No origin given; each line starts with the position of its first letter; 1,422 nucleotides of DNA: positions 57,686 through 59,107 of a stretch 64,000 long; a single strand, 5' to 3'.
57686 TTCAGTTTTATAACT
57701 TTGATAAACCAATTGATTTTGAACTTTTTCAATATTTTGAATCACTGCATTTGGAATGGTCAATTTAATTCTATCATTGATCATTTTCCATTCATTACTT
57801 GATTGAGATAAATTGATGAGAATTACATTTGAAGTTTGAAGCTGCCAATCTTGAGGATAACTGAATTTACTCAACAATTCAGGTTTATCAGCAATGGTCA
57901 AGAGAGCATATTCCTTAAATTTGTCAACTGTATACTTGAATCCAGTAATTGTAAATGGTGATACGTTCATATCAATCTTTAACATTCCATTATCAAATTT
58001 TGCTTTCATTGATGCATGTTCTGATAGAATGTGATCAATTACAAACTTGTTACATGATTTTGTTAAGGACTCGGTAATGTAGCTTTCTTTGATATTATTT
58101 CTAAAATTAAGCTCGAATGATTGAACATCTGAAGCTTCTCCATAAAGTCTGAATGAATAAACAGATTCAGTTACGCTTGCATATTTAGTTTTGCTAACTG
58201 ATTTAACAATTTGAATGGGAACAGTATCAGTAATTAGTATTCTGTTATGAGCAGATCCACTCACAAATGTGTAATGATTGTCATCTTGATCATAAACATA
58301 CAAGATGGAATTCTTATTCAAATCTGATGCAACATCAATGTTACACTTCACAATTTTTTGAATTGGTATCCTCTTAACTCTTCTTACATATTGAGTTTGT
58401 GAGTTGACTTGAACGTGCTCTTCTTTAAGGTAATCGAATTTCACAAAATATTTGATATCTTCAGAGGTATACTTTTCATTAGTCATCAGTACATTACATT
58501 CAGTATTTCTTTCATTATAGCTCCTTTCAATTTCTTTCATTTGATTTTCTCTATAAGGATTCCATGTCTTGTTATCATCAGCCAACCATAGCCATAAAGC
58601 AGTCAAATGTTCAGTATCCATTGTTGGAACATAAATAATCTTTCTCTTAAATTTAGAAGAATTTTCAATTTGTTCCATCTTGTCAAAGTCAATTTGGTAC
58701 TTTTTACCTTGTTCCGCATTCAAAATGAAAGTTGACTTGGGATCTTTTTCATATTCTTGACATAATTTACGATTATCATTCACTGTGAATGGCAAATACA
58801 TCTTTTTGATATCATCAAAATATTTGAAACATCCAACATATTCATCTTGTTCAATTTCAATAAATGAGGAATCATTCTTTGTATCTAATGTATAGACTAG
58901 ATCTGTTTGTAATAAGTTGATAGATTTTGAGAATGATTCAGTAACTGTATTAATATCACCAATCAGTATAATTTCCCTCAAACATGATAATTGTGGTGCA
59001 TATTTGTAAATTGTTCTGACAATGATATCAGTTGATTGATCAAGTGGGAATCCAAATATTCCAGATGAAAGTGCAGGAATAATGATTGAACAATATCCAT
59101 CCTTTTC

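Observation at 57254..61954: Macro-WWE-PARP (H-Y-I) mono-ART with a 215-aa Q/N prion-like N-terminus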

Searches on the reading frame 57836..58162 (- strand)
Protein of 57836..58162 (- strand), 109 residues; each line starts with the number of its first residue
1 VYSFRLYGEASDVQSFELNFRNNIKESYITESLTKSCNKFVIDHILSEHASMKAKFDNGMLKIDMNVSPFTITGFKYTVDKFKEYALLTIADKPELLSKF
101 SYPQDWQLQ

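Call 65: search_solved_structures(query=A7, max_evalue=10, show_alignments=3)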
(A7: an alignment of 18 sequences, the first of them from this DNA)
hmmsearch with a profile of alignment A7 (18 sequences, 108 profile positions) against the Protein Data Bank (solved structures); distinct sequences matched with E-value up to 10: 15.
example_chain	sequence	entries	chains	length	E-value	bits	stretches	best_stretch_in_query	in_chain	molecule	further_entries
7vkl_A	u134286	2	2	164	0.023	18.3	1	16-95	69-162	Insulin-like growth factor 2 mRNA-binding protein 3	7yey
6gqe_A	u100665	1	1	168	0.059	17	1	19-95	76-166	Insulin-like growth factor 2 mRNA-binding protein 3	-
5wwx_A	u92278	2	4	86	0.066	16.8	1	44-90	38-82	RNA-binding E3 ubiquitin-protein ligase MEX3C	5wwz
2opu_A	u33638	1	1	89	0.15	15.6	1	46-87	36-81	KHSRP protein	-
1vig_A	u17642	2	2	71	0.17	15.5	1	46-87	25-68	VIGILIN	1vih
1khm_A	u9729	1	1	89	0.18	15.4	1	28-89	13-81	PROTEIN (HNRNP K)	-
6qey_A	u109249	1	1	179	0.21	15.2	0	46-96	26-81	Insulin-like growth factor 2 mRNA-binding protein 1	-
1zzi_A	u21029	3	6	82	0.27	14.8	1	29-89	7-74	Heterogeneous nuclear ribonucleoprotein K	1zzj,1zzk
1we8_A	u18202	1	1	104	0.3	14.7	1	46-96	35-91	Tudor and KH domain containing protein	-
1j5k_A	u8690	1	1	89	0.35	14.5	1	29-89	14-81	Heterogeneous nuclear ribonucleoprotein K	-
7cre_A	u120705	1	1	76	0.43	14.2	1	29-87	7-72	Heterogeneous nuclear ribonucleoprotein K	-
2dgr_A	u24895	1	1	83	0.53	13.9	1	44-90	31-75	RING finger and KH domain-containing protein 1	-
1x4n_A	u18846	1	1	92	0.98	13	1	45-92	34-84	Far upstream element binding protein 1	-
5cw9_A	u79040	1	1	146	1.5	12.4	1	3-87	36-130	De novo designed ferredoxin-ferredoxin domain insertion protein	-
4lij_A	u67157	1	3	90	1.5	12.4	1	45-89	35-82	Far upstream element-binding protein 1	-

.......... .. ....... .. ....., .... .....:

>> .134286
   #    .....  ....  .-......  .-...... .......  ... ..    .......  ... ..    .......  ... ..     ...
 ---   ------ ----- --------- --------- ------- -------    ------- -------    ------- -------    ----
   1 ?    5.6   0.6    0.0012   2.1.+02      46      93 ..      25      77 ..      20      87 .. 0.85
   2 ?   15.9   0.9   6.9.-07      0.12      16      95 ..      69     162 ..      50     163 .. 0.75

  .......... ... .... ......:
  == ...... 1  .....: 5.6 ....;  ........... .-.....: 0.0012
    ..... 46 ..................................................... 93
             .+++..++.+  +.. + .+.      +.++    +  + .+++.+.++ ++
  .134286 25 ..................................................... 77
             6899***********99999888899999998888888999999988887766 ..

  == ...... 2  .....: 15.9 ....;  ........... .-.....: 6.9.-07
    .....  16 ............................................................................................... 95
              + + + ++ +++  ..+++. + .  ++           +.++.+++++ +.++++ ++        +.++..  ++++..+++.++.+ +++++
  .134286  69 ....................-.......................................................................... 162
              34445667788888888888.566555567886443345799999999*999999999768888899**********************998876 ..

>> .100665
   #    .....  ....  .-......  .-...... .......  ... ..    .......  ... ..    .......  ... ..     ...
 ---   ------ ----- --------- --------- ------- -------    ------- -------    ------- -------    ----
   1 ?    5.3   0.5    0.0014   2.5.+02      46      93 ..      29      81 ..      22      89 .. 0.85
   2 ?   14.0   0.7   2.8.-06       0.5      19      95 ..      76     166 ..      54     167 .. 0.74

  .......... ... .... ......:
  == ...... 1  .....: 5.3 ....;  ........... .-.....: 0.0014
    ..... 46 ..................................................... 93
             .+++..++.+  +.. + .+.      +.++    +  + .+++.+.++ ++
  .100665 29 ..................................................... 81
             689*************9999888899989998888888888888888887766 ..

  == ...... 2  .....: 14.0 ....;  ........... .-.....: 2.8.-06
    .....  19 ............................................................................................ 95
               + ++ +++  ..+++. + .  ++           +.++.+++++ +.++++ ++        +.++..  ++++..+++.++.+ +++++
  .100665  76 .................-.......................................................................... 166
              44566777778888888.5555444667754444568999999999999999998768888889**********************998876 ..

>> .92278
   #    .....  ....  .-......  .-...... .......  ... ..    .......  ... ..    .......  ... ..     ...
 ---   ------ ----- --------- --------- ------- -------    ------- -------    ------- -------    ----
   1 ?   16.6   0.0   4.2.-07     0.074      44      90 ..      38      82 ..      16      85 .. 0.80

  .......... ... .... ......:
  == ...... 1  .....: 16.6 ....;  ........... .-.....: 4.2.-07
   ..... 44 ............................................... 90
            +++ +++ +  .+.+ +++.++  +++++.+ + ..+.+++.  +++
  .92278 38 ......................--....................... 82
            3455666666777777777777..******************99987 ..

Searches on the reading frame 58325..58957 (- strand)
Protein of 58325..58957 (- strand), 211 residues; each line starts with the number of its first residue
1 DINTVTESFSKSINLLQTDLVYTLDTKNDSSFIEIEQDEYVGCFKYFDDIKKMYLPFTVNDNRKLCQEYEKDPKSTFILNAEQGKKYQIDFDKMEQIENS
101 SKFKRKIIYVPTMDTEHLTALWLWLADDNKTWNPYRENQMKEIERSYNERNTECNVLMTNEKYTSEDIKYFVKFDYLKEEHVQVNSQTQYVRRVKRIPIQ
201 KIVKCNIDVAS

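Call 7: search_protein_families(library=pfam, proteins=[window:58325-58957:-], max_evalue=10)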
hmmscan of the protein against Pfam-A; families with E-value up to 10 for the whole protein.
window:58325-58957:- (211 aa): 5 families
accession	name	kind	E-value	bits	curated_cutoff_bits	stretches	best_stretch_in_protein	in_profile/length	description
PF02825.26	WWE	-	2.6e-18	66.6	21.1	2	121-196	2-67/67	WWE domain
PF11737.13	DUF3300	-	0.0077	16.2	25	1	102-194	134-213/227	Protein of unknown function (DUF3300)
PF23467.1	WWE_5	-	0.062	14.4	24.9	0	74-109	36-71/80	WWE domain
PF24838.2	8xMP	-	0.11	12.7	30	1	118-151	62-95/136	Octameric membrane protein family (8xMP)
PF23463.1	WWE_2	-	0.32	12.4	25.3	0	51-93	27-69/94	WWE domain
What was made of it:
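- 58625..58843 (-): WWE domain 1 (aa ~1038-1110), divergent (FKYF in place of WxW). Second stretch of the Pfam WWE match, plus sub-threshold WWE_5/WWE_2 hits at aa 1050-1108 (call 7).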

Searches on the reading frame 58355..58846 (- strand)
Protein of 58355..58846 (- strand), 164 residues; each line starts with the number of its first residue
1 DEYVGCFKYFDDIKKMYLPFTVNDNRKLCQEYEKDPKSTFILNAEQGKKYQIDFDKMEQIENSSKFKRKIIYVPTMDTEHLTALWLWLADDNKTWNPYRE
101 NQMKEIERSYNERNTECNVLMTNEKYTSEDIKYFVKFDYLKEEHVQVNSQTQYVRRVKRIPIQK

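Call 79: search_solved_structures(query=window:58355-58846:-, max_evalue=1, show_alignments=4)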
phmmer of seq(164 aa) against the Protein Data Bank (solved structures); distinct sequences matched with E-value up to 1: 4.
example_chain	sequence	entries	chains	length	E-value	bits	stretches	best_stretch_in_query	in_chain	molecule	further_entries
9bkr_A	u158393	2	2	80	0.033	17.5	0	83-114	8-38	Isoform 2 of E3 ubiquitin-protein ligase TRIP12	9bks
4qvb_A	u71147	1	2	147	0.12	15.6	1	8-102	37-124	Rv1155 protein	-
1w9a_A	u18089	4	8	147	0.12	15.6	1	8-102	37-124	PUTATIVE PYRIDOXINE/PYRIDOXAMINE 5'-PHOSPHATE OXIDASE | hypothetical protein Rv1155 | PYRIDOXINE 5'-PHOSPHATE OXIDASE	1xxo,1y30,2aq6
2a90_A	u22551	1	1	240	0.39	13.9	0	68-112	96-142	Deltex protein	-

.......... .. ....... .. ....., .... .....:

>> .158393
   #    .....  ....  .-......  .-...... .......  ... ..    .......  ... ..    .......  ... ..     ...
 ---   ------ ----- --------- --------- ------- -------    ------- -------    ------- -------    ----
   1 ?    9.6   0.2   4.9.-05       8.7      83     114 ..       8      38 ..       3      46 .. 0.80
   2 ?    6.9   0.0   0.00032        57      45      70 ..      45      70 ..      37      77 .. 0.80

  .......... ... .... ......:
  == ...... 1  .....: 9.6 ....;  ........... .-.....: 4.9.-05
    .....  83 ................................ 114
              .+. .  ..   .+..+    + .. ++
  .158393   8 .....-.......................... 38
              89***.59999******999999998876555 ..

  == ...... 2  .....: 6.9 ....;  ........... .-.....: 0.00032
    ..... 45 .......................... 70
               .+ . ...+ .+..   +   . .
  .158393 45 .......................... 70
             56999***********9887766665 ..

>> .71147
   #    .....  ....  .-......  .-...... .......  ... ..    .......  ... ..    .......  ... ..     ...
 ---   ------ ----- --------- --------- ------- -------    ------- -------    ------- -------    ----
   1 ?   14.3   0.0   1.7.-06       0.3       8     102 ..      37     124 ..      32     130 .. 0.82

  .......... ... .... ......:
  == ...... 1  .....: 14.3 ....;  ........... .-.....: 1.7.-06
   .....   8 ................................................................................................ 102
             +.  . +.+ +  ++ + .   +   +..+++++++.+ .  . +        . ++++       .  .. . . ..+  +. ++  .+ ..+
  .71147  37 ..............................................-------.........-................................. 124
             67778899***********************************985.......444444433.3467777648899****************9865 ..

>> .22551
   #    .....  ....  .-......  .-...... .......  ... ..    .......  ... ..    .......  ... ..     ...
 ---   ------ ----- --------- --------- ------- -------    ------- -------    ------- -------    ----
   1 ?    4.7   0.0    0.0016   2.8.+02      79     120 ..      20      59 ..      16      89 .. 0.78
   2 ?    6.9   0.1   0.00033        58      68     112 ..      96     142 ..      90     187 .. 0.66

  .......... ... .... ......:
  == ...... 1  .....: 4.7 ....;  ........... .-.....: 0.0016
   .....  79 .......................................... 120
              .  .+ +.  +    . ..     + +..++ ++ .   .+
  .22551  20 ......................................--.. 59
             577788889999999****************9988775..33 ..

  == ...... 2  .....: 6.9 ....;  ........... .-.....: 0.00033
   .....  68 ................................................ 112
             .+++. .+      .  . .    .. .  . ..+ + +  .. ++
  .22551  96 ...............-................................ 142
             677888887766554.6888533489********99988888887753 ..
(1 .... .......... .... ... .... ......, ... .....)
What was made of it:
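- On WWE domain (ADP-ribose/iso-ADP-ribose binding): No solved WWE aligned significantly in pairwise mode (best TRIP12 E=0.033, call 79), so the residues could not be mapped.
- WWE ligand-contact residues could not be mapped (call 79).
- Tried and rejected: Pairwise mapping of WWE ligand residues: failed (call 79).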
